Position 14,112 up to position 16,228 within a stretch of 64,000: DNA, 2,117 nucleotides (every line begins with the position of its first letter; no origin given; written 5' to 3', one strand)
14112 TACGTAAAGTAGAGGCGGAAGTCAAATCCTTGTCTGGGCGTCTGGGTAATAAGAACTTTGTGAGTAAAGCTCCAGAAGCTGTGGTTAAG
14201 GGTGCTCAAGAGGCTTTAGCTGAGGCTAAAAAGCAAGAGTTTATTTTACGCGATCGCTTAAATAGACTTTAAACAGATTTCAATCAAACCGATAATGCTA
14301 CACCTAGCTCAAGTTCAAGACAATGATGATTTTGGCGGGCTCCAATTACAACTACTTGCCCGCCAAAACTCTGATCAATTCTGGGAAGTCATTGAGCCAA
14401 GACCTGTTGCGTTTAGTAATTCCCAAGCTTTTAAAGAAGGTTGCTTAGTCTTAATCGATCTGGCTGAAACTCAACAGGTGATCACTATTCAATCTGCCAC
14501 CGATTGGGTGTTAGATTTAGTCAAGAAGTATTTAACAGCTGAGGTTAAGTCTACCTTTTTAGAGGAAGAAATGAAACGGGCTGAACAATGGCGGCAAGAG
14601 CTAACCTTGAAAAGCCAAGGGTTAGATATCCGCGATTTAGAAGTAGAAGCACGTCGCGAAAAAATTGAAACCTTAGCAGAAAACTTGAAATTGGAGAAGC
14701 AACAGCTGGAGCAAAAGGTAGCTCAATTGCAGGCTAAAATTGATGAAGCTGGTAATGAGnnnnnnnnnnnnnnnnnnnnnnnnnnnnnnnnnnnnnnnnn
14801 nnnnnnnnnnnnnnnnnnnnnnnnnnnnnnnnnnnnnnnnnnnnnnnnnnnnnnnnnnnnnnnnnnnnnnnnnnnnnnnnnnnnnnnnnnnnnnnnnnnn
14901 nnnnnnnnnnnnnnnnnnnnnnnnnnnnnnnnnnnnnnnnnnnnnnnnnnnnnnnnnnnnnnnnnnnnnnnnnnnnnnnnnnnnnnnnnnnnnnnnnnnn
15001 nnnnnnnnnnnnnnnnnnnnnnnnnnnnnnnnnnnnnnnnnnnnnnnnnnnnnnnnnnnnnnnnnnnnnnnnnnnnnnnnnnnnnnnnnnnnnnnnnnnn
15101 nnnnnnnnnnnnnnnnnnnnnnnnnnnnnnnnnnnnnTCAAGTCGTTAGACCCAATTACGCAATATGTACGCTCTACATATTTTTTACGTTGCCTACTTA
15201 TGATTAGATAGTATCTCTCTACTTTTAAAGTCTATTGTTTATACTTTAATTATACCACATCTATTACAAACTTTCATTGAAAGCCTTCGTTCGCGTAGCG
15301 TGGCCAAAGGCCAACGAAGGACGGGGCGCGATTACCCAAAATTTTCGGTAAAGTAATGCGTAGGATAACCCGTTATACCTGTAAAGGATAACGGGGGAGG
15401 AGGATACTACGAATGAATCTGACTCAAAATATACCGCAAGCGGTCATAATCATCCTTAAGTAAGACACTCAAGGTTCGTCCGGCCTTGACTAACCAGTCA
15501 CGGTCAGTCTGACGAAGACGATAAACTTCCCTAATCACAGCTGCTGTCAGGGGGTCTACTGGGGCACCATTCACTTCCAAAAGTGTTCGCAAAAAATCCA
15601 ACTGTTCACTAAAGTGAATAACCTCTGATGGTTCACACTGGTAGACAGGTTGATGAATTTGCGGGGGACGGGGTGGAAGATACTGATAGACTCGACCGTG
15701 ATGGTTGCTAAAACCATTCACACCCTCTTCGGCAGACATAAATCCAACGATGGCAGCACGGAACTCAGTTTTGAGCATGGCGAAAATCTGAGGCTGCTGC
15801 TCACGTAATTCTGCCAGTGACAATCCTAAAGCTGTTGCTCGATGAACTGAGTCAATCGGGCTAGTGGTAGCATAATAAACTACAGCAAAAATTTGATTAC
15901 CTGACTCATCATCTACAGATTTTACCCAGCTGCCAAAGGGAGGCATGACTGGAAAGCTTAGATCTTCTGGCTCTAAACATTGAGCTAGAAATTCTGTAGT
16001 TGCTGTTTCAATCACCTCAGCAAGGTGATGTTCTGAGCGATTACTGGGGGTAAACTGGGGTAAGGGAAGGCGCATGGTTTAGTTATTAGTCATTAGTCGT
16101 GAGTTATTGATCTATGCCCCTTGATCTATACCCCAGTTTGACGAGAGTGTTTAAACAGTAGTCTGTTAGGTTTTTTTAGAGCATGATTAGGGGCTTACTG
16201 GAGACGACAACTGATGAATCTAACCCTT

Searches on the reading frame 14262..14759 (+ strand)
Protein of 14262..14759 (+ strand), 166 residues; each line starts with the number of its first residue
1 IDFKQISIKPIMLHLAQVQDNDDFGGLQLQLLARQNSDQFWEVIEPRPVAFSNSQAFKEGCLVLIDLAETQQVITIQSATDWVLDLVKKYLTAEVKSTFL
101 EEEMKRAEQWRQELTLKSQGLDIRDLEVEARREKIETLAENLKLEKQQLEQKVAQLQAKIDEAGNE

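Call 43: search_protein_families(library=pfam, proteins=[window:14262-14759:+], max_evalue=0.01)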
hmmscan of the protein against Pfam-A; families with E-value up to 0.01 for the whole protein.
window:14262-14759:+ (166 aa): 1 family
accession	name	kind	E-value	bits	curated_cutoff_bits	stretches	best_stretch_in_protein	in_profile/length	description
PF08317.16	Spc7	-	0.0078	16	34.5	1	77-162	108-193/196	Spc7 kinetochore protein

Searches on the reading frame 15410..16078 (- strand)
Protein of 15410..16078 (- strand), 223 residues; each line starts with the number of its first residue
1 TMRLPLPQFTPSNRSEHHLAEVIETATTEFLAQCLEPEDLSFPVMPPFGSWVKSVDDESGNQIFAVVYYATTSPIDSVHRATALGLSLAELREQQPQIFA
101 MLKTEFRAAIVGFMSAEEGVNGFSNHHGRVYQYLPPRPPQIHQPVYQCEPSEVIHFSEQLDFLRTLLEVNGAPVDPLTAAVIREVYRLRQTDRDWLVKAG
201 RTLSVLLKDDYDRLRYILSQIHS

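Call 44: search_protein_families(library=pfam, proteins=[window:15410-16078:-], max_evalue=0.01)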
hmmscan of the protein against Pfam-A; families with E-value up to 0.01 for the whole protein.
window:15410-16078:- (223 aa): 1 family
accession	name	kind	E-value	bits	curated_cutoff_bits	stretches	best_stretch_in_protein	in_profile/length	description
PF09378.16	HAS-barrel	-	4.9e-07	30.2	25.2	1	20-112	2-86/90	HAS barrel domain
